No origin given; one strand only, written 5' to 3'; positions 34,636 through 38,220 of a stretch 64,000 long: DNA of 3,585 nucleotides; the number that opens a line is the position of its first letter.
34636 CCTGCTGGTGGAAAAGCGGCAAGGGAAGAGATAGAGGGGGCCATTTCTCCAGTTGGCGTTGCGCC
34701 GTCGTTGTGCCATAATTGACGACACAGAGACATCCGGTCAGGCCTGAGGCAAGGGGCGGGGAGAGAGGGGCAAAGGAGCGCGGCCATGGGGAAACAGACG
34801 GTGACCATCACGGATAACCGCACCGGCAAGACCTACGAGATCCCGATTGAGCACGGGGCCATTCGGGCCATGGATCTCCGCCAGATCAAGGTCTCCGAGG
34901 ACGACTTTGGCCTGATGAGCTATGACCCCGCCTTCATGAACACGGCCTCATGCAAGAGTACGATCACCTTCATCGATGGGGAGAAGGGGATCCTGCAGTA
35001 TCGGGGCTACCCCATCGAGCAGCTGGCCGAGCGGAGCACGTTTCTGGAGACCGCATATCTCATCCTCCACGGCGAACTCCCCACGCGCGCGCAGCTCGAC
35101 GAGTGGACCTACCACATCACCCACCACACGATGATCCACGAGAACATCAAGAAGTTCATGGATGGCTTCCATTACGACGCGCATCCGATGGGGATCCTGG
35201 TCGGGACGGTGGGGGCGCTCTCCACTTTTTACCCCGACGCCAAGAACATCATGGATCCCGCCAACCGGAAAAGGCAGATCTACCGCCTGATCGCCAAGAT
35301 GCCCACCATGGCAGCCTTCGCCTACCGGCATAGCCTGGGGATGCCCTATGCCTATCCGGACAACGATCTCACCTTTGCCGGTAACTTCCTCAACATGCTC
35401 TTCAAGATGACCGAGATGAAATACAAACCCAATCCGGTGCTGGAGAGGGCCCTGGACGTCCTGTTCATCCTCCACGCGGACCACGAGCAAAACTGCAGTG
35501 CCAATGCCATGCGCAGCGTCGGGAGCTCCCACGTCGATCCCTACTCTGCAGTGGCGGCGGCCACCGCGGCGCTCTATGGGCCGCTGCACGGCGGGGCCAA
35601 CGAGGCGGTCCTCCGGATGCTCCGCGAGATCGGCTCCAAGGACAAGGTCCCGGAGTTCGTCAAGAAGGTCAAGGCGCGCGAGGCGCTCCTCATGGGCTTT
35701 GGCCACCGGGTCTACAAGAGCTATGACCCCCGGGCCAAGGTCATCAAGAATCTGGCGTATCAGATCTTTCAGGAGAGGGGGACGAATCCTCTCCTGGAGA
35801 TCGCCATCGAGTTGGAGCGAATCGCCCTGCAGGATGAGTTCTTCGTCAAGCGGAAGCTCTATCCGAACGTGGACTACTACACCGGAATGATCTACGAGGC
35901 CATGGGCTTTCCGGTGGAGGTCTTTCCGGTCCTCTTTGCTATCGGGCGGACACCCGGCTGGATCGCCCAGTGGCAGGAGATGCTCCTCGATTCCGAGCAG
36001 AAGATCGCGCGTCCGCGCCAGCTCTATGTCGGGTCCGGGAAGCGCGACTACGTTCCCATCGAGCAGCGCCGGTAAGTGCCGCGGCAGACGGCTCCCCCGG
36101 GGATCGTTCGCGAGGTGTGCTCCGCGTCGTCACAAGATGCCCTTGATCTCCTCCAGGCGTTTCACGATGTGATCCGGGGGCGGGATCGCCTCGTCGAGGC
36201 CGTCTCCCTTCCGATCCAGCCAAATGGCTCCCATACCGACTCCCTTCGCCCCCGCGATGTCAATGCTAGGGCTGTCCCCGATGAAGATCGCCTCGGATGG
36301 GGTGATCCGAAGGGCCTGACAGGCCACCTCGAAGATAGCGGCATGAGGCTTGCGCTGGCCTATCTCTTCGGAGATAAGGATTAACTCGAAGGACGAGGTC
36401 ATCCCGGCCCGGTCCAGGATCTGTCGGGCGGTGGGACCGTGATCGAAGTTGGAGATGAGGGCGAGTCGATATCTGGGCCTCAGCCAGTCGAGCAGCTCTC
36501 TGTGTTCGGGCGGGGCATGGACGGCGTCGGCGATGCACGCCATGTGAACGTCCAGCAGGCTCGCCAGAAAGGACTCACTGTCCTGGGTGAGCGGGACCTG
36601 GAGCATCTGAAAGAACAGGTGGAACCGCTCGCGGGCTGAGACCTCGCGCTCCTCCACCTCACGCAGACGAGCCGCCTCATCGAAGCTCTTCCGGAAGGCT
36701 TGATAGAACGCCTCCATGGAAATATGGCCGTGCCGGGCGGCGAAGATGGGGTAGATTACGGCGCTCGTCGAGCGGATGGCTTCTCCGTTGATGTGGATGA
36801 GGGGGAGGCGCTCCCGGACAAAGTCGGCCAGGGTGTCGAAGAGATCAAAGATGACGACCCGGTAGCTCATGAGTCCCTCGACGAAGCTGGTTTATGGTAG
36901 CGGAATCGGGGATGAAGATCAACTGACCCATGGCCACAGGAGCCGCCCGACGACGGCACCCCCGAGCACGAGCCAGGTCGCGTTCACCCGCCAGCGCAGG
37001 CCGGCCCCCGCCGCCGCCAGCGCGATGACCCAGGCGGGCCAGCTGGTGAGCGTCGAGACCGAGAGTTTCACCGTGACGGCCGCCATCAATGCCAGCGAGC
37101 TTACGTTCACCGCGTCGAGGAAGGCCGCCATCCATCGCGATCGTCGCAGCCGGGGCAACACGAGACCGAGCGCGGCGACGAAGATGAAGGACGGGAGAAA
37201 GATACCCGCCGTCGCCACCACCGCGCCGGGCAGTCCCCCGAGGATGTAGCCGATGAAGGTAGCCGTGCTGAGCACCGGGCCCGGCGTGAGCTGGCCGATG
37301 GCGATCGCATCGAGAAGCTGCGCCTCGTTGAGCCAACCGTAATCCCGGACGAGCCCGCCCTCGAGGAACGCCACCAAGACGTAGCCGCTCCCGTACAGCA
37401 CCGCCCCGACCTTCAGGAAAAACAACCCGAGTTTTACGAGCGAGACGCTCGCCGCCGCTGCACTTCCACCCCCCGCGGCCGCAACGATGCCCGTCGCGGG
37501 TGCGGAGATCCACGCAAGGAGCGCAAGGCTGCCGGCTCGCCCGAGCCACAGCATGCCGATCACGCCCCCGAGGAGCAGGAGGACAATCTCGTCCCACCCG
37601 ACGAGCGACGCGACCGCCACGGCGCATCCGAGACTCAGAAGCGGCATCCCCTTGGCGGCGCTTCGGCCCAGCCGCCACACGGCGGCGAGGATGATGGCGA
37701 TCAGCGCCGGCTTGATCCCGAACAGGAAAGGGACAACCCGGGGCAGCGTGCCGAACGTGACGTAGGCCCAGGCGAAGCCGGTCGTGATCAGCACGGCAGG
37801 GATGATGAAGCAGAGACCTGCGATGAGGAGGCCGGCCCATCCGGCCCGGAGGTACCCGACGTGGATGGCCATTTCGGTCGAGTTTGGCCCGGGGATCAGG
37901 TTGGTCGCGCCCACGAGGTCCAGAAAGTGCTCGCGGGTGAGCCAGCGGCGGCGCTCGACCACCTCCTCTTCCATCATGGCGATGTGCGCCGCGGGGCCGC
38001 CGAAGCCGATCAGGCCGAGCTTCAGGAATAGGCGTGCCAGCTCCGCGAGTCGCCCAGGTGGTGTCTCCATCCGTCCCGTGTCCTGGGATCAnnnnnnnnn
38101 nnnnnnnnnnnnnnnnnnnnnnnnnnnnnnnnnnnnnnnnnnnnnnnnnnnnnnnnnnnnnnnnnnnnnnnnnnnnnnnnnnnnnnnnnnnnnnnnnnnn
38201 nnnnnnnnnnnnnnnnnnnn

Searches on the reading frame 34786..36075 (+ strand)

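Call 17: search_protein_families(library=pfam, proteins=[window:34786-36075:+], max_evalue=0.00001)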
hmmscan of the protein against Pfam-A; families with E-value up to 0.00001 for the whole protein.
window:34786-36075:+ (429 aa): 1 family
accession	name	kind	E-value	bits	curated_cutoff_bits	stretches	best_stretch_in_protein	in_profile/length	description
PF00285.26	Citrate_synt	-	2.6e-139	464.7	27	1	50-411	2-357/357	Citrate synthase, C-terminal domain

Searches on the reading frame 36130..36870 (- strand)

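Call 17: search_protein_families(library=pfam, proteins=[window:36130-36870:-], max_evalue=0.00001)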
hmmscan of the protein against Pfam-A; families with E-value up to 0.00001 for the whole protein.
window:36130-36870:- (246 aa): 3 families
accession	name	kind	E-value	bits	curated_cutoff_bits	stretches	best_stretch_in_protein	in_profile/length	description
PF00702.32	Hydrolase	-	1.2e-20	75.2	26.4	1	3-212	1-191/191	haloacid dehalogenase-like hydrolase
PF13419.12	HAD_2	-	1.1e-18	68.4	23.8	1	53-217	14-177/178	Haloacid dehalogenase-like hydrolase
PF13242.12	Hydrolase_like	-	1.1e-10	41.7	22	1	173-241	3-74/75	HAD-hyrolase-like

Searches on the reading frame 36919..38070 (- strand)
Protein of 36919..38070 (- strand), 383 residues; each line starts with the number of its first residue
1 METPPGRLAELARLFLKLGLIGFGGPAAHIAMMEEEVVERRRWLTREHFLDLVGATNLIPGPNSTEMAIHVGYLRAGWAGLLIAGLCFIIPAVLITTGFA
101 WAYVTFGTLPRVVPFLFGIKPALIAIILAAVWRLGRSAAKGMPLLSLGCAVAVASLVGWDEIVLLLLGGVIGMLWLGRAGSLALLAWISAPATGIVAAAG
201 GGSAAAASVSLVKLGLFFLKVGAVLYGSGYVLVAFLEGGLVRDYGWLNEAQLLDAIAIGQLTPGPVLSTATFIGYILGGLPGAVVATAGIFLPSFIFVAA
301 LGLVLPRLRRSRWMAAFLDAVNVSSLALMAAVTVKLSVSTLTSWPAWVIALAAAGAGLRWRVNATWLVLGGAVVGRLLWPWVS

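Call 17: search_protein_families(library=pfam, proteins=[window:36919-38070:-], max_evalue=0.00001)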
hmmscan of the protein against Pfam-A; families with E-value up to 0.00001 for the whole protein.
window:36919-38070:- (383 aa): 1 family
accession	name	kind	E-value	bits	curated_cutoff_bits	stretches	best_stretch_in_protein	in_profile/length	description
PF02417.20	Chromate_transp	-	3.9e-82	274.7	28.6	2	10-173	2-166/166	Chromate transporter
